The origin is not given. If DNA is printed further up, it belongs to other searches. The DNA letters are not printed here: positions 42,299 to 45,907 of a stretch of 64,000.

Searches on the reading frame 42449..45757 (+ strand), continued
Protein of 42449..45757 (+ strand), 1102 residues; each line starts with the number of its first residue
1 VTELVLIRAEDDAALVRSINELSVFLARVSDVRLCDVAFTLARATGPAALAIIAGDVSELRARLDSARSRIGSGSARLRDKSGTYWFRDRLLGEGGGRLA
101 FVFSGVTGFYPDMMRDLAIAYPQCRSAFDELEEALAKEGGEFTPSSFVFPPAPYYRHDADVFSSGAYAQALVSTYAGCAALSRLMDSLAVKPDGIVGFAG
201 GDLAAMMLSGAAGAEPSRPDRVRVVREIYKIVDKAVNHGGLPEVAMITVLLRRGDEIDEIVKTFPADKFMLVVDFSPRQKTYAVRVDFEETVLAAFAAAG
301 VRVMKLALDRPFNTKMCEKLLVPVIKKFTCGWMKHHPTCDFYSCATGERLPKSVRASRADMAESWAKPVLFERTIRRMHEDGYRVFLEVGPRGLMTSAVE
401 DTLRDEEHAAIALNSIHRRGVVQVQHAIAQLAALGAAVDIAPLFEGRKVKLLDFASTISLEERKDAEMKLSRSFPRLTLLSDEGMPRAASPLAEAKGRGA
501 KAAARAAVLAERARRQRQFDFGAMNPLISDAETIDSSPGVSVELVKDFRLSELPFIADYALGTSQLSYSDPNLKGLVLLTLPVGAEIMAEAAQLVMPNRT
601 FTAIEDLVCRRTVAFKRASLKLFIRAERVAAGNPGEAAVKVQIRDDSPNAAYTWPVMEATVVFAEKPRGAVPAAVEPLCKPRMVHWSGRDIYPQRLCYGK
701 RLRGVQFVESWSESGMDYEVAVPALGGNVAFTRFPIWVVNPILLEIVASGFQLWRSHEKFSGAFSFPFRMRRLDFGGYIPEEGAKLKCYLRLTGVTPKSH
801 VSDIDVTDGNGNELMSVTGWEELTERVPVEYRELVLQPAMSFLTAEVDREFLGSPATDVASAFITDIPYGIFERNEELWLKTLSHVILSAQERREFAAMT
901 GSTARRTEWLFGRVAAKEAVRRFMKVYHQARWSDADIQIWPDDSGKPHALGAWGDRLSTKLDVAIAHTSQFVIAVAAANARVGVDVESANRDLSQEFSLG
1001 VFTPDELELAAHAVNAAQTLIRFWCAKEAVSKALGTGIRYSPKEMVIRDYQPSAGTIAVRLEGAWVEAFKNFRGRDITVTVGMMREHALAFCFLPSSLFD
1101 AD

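Call 18: search_solved_structures(query=window:42449-45757:+, show_alignments=3, max_evalue=0.001)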
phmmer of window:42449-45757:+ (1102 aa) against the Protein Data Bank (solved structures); distinct sequences matched with E-value up to 0.001: 22.
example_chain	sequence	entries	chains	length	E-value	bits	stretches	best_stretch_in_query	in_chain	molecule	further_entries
8jpt_A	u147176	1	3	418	3.1e-14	54.8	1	96-420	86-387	Polyene macrolide polyketide synthase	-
4mz0_A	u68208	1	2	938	2.9e-13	51.6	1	4-399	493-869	CurL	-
7agq_A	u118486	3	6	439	3.7e-12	47.9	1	8-446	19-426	Mycocerosic acid synthase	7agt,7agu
7agr_A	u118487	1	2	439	3.9e-12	47.9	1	8-446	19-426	Mycocerosic acid synthase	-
6iyt_A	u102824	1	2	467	4.4e-12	47.7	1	178-455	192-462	Type I modular polyketide synthase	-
6iyo_A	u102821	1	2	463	1.1e-11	46.4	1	88-441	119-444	Type I modular polyketide synthase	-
7vt1_A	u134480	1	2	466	1.4e-11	46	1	178-455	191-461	Type I modular polyketide synthase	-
7vrs_A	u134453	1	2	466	1.4e-11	46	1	178-455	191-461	Type I modular polyketide synthase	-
8jpu_A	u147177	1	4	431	2.2e-11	45.4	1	11-419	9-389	Tylactone synthase modules 4 & 5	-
7agp_A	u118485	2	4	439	4.6e-11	44.3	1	8-446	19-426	Mycocerosic acid synthase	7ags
5bp1_A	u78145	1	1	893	1e-09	39.8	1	32-446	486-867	Mycocerosic acid synthase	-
8in9_A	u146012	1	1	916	1.3e-09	39.5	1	94-448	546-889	Polyketide synthase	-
7vee_A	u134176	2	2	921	1.3e-09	39.5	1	94-448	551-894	Polyketide synthase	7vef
9iyw_A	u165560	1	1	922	1.4e-09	39.4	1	94-448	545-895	Polyketide synthase,GfsA KSQ-AncAT chimeric protein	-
8ee0_A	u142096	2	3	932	3.8e-08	34.6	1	5-440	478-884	6-deoxyerythronolide B synthase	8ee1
1f80_A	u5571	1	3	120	0.00031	21.7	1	888-974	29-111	HOLO-(ACYL CARRIER PROTEIN) SYNTHASE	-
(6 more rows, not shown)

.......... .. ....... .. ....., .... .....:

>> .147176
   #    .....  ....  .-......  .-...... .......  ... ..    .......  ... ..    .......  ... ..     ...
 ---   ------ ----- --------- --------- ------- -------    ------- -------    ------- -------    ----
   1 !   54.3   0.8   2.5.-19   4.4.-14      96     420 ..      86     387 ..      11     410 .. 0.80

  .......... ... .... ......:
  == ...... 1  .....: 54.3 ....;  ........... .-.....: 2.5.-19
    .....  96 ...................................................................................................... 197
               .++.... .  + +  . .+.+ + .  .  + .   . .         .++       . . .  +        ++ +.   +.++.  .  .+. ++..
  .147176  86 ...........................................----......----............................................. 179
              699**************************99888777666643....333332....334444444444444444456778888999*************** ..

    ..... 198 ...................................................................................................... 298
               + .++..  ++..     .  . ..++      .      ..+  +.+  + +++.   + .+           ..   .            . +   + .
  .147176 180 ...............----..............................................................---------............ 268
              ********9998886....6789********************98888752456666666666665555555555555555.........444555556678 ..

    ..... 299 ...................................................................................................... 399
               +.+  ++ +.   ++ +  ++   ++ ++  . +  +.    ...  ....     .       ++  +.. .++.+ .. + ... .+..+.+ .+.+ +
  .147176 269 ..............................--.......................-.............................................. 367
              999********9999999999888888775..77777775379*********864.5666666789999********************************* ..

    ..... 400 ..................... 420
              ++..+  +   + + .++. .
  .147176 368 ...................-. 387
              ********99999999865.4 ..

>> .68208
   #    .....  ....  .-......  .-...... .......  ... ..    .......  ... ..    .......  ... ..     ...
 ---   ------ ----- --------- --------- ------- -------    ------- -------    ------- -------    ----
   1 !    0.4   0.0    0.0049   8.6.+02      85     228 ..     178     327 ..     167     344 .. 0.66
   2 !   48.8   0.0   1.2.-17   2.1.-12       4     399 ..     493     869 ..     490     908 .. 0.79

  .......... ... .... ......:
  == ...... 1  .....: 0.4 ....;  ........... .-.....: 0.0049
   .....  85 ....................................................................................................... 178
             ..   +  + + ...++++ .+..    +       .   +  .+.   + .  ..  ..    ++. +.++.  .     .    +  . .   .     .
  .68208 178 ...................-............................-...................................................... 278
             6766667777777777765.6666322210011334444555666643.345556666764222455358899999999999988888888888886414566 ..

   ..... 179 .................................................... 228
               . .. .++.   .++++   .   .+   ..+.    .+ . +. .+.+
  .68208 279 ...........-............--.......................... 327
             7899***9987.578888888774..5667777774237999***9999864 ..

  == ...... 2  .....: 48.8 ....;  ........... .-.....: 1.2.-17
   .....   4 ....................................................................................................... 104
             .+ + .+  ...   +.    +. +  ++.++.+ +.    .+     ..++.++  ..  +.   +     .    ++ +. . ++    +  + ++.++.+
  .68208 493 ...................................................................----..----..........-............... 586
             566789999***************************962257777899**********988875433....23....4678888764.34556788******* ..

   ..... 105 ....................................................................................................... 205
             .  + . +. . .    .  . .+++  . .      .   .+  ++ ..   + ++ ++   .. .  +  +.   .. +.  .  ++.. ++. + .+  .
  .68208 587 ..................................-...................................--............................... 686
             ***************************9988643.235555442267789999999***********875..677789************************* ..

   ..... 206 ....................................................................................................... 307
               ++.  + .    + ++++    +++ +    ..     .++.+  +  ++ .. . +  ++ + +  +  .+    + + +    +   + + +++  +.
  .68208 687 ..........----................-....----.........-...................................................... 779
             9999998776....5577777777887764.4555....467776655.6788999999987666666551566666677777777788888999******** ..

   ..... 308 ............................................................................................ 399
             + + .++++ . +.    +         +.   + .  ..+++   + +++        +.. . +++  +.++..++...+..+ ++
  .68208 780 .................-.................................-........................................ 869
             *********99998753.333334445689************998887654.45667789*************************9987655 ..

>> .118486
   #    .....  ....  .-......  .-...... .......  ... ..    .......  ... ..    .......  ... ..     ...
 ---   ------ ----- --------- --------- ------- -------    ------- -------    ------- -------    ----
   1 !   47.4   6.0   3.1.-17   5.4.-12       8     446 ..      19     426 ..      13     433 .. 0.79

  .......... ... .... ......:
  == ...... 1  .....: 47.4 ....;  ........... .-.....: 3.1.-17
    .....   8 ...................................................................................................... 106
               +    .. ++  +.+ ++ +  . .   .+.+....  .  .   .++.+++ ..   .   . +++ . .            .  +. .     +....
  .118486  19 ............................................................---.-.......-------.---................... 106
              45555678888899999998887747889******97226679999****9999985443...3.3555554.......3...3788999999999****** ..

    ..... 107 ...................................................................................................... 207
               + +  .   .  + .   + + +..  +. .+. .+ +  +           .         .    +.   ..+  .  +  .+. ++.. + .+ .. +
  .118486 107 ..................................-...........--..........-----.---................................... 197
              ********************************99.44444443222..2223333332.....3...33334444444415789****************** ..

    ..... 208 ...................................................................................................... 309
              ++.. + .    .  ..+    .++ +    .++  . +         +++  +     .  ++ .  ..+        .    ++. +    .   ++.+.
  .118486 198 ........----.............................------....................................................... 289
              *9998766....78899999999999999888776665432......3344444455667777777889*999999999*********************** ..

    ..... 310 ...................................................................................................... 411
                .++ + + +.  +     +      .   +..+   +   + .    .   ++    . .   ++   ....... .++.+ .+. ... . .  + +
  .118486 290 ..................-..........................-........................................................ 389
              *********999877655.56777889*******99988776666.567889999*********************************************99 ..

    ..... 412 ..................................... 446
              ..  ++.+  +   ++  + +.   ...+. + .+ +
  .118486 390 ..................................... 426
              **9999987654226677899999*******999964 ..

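Call 21: find_encoding_contigs(protein=P0001, flank=10000, max_places=2)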
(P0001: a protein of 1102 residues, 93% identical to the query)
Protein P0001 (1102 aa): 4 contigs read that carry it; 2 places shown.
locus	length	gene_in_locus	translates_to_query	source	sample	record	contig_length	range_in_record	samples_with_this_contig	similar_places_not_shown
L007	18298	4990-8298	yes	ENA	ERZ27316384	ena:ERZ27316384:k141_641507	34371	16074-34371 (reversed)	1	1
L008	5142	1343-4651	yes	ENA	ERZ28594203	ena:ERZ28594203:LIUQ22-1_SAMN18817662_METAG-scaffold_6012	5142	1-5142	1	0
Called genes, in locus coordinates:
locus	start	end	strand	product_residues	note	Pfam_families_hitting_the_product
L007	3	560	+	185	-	?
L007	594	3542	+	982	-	PF00580:UvrD-helicase, PF13245:AAA_19 (faint), PF13361:UvrD_C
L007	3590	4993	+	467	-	PF00109:ketoacyl-synt, PF02801:Ketoacyl-synt_C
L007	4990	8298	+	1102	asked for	PF22336:RhiE-like_linker (weak), PF00698:Acyl_transf_1, PF01648:ACPS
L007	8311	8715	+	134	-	PF00472:RF-1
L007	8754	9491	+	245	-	PF00483:NTP_transferase, PF12804:NTP_transf_3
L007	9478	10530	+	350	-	PF00288:GHMP_kinases_N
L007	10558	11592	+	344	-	PF14486:DUF4432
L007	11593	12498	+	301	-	PF00294:PfkB, PF08543:Phos_pyr_kin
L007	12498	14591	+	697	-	PF06800:Sugar_transport, PF07168:Ureide_permease, PF01156:IU_nuc_hydro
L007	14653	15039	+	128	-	-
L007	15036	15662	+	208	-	PF01066:CDP-OH_P_transf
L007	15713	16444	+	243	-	PF07963:N_methyl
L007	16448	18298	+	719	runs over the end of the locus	PF17764:PriA_3primeBD, PF00270:DEAD, PF04851:ResIII, PF18319:Zn_ribbon_PriA (weak), PF00271:Helicase_C, PF18074:PriA_C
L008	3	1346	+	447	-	?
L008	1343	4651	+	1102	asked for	PF22336:RhiE-like_linker (weak), PF00698:Acyl_transf_1, PF01648:ACPS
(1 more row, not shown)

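Call 27: search_protein_representatives(protein=window:42449-45757:+)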
Query: 1102 residues. Proteins with E-value up to 0.001 (for the whole library): 8422; up to 1e-10: 3032; up to 1e-30: 767. The best 150 are listed.
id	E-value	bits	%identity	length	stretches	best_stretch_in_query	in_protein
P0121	0.0e+00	1619.0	64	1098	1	1-1100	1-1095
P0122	0.0e+00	1250.0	53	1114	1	2-1099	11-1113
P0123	3.4e-293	991.7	42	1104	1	2-1099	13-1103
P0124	1.4e-262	890.3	42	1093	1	2-1095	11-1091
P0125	3.0e-242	823.0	38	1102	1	5-1096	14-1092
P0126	1.7e-229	780.8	39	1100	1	3-1098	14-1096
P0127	1.7e-227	774.1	71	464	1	639-1101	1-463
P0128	5.3e-223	759.3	48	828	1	18-816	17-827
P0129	9.8e-206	702.1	36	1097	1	4-1096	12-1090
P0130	6.2e-182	623.3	34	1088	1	2-1096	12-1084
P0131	3.9e-176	604.1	49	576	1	529-1096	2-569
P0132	4.2e-161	554.4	34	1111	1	3-1098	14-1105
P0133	1.8e-159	548.9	73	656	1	108-433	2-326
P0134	2.9e-158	544.9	58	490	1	2-437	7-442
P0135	6.2e-158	543.9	68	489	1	209-575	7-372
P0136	2.7e-148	511.9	31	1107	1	2-1098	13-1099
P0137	6.1e-145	500.8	31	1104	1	3-1066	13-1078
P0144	8.7e-128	444.0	32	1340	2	551-1070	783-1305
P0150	3.4e-117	409.0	29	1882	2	534-1062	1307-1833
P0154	8.8e-117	407.6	30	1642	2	526-1074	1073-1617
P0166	9.0e-108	377.8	30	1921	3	2-483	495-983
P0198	1.8e-99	350.3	29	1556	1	2-1052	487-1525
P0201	3.0e-98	346.3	29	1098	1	3-1059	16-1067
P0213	1.1e-94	334.5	29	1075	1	3-1098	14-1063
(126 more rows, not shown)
